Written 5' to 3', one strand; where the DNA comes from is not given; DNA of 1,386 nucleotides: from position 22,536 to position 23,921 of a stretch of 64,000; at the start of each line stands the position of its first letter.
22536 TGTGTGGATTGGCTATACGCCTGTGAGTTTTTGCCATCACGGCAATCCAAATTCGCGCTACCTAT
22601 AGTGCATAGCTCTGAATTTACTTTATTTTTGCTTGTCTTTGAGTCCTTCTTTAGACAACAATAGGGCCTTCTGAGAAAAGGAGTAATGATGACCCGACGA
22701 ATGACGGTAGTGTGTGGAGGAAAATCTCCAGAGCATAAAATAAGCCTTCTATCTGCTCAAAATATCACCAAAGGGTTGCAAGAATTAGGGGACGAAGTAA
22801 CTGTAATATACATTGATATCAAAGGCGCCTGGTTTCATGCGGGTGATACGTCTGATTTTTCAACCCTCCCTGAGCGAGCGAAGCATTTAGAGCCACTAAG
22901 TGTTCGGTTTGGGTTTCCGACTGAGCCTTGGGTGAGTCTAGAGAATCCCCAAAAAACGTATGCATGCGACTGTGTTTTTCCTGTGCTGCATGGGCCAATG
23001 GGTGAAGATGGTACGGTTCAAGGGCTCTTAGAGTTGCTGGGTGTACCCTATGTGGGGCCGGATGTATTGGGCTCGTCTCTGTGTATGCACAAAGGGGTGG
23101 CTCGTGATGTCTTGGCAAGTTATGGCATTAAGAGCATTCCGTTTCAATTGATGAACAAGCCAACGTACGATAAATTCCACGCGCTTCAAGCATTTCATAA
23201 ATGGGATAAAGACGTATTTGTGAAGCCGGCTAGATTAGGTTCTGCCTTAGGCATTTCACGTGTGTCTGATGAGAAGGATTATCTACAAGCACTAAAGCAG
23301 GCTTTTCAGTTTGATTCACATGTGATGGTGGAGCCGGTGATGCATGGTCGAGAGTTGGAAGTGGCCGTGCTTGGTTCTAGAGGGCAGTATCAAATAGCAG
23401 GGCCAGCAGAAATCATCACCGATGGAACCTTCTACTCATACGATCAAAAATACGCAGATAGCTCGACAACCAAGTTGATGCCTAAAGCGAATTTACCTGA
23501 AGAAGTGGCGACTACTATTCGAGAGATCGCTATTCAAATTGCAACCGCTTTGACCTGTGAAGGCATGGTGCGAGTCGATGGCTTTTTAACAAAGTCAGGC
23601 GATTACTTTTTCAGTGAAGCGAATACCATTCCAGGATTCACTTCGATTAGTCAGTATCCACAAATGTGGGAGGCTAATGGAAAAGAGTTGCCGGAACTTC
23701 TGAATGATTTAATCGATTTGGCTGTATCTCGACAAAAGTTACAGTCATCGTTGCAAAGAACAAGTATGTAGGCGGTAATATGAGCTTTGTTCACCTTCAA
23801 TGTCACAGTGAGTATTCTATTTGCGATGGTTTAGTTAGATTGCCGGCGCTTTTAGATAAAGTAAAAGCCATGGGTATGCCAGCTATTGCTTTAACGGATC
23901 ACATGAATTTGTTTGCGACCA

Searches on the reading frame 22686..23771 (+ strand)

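Call 60: search_protein_families(library=pfam, proteins=[window:22686-23771:+], max_evalue=0.001)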
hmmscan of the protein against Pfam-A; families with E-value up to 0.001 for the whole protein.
window:22686-23771:+ (361 aa): 3 families
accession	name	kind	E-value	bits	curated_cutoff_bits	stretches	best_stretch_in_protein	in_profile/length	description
PF07478.18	Dala_Dala_lig_C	-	2.8e-56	190.7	24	1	143-343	2-203/204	D-ala D-ala ligase C-terminus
PF01820.27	Dala_Dala_lig_N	-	1e-30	107.1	34.6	1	5-125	1-121/121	D-ala D-ala ligase N-terminus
PF02222.28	ATP-grasp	-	2.5e-05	24.5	27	1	165-311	21-158/179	ATP-grasp domain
